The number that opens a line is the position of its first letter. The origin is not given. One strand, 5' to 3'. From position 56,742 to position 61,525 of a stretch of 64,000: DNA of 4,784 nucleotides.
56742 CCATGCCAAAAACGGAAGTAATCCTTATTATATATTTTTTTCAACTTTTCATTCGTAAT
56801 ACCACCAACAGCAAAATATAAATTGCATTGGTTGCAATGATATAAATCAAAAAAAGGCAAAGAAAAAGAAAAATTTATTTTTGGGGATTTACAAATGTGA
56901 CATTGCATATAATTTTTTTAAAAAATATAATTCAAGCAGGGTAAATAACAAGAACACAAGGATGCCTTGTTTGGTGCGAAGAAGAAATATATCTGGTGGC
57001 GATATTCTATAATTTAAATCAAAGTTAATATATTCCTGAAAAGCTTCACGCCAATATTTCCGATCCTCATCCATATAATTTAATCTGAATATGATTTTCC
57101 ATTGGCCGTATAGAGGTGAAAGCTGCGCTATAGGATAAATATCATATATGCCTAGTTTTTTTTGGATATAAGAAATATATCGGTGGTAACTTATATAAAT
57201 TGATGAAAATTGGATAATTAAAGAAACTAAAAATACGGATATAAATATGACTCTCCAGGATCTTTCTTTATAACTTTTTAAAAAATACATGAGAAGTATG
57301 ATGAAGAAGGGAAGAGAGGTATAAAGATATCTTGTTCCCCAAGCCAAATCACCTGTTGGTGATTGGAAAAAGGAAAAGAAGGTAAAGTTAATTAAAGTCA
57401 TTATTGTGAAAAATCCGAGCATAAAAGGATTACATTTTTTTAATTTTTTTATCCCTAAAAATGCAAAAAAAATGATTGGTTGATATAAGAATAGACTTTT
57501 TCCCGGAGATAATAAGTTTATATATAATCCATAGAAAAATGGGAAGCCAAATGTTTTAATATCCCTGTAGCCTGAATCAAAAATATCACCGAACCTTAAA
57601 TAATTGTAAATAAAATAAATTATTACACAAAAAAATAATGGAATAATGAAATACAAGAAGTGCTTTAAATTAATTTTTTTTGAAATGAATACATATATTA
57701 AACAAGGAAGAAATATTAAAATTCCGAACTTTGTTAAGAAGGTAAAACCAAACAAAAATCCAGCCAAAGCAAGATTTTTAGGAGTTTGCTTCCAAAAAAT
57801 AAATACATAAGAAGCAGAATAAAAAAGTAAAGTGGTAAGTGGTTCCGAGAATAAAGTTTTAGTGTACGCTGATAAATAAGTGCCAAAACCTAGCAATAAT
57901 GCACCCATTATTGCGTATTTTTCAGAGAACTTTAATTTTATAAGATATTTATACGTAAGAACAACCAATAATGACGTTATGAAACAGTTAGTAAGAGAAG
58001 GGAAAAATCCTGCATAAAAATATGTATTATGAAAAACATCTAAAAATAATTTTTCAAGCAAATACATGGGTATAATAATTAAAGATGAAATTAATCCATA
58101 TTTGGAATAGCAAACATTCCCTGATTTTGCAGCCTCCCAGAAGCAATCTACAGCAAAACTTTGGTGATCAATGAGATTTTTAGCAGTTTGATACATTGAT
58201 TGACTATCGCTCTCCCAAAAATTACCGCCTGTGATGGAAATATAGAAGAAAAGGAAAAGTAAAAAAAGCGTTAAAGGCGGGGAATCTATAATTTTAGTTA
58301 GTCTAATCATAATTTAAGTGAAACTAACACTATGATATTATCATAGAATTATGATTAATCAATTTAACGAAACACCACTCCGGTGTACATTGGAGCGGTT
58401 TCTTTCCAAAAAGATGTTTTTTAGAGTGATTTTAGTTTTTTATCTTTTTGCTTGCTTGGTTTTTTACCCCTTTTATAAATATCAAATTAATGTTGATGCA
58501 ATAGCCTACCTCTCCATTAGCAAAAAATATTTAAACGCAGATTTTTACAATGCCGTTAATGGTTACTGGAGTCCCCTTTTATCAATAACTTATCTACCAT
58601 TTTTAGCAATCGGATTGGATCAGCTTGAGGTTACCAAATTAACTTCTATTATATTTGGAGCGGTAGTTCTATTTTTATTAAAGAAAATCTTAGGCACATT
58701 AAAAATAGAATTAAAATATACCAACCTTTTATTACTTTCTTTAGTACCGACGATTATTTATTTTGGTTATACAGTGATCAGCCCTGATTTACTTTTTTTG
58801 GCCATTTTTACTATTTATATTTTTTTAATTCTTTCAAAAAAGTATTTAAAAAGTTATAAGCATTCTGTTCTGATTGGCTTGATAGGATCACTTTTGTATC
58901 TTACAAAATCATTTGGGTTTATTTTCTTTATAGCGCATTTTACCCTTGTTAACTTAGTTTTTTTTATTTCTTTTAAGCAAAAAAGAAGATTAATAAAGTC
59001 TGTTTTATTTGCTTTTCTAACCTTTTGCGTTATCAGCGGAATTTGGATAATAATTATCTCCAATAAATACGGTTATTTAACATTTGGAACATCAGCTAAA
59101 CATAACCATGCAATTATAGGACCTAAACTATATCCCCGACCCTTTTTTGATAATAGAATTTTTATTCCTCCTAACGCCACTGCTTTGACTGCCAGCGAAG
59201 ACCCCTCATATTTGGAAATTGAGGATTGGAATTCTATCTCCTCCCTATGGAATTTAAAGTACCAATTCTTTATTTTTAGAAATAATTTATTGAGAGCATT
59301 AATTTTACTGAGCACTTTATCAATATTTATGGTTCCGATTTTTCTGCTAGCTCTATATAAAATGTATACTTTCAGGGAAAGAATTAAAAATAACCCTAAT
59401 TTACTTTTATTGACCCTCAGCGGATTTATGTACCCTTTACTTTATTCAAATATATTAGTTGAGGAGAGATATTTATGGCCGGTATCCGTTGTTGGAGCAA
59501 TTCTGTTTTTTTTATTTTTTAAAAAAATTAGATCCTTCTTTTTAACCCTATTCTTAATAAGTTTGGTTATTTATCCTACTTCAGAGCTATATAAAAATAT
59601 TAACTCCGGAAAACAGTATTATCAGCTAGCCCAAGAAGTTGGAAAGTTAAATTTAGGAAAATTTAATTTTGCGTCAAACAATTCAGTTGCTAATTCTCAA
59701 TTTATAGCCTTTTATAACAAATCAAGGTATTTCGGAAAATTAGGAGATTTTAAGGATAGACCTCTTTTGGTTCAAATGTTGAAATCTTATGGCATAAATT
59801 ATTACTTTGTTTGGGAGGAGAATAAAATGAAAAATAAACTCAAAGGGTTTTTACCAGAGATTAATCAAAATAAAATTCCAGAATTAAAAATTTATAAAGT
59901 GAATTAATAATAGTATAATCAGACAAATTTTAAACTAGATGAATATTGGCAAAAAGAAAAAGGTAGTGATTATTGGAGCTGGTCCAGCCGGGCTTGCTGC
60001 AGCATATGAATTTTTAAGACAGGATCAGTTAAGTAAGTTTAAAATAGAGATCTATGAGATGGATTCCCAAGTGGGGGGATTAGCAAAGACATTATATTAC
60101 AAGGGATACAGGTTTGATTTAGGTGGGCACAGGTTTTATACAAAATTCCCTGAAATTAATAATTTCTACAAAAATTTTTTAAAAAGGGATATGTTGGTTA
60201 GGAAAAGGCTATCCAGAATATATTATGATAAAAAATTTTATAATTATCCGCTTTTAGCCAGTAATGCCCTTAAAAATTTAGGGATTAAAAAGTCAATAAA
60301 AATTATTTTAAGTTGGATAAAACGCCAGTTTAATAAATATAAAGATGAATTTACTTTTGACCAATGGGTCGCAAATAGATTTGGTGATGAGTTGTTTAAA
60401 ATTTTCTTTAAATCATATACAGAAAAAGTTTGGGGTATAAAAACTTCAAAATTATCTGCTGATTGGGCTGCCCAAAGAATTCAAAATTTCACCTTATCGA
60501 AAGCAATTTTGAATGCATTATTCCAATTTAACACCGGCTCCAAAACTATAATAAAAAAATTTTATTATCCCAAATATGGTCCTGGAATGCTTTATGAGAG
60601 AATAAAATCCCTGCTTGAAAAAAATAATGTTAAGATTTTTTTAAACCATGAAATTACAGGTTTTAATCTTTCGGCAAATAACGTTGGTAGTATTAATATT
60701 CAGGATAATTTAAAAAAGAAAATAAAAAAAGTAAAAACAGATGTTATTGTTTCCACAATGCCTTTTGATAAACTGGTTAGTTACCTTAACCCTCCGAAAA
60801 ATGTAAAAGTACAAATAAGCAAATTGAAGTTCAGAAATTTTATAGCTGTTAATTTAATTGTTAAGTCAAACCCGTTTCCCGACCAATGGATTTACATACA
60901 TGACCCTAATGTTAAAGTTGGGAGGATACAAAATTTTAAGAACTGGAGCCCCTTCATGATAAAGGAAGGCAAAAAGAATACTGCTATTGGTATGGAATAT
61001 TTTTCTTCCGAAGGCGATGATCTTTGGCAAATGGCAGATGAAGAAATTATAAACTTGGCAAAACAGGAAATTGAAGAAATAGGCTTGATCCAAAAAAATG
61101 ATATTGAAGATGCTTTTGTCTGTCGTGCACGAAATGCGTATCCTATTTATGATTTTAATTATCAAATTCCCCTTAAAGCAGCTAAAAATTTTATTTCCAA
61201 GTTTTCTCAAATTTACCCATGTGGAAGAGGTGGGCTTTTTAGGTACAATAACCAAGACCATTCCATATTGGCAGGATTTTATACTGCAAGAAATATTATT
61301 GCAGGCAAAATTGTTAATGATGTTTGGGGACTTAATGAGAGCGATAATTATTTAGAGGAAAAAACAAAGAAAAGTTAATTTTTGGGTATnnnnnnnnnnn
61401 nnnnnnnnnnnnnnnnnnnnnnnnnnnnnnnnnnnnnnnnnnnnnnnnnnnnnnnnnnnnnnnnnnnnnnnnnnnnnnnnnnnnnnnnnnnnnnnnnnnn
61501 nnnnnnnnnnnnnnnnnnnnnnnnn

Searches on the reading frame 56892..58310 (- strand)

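Call 26: search_protein_families(library=ncbifam, proteins=[window:56892-58310:-], max_evalue=1e-10)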
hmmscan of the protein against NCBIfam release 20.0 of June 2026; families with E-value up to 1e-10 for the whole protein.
window:56892-58310:- (473 aa): 1 family
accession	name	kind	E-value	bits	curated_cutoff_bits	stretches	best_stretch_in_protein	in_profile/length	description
NF047440.1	LA3751_2_3_fam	subfamily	1.7e-14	53.5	200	1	15-382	8-389/460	LA_3751/LA_3752 family putative glycosyltransferase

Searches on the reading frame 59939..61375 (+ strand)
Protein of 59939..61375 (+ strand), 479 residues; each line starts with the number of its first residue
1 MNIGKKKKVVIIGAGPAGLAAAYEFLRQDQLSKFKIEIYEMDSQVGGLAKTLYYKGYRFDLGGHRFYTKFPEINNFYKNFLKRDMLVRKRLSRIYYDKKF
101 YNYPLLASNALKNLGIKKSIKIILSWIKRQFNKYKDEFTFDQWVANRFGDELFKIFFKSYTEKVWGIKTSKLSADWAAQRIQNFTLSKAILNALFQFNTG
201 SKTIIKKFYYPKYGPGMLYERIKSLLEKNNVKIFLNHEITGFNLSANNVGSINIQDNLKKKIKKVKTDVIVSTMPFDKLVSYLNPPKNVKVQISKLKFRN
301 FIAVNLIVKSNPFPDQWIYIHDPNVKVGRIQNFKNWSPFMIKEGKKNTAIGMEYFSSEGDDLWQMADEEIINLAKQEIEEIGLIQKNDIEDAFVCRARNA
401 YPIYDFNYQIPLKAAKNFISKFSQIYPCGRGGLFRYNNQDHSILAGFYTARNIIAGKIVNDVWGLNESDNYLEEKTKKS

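Call 26: search_protein_families(library=ncbifam, proteins=[window:59939-61375:+], max_evalue=1e-10)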
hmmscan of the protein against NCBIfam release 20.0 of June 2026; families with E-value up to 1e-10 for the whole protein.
window:59939-61375:+ (479 aa): 9 families
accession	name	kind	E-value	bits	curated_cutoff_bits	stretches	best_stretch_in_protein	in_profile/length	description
NF005548.0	PRK07208.1-4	equivalog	8.3e-172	572.1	389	1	5-478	2-474/488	hypothetical protein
NF005545.0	PRK07208.1-1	equivalog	4e-143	477.4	451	1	5-475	6-483/504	hypothetical protein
NF005546.0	PRK07208.1-2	equivalog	4.1e-134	448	418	2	84-476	110-526/527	hypothetical protein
NF005547.0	PRK07208.1-3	equivalog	3.7e-107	359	380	1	5-457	3-445/465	hypothetical protein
NF005549.0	PRK07208.1-5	equivalog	6.5e-94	315.3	587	2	84-475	111-534/534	hypothetical protein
NF005560.0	PRK07233.1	equivalog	6e-31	107.7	252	1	8-431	2-413/435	hypothetical protein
TIGR00562.1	proto_IX_ox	equivalog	3.5e-16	58.9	97.85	1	6-420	2-433/470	protoporphyrinogen oxidase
NF008845.0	PRK11883.1-5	equivalog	1.8e-12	46.3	560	0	5-105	3-107/468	protoporphyrinogen oxidase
NF008841.0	PRK11883.1-1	equivalog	5.9e-12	45.2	517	1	6-407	3-405/453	protoporphyrinogen oxidase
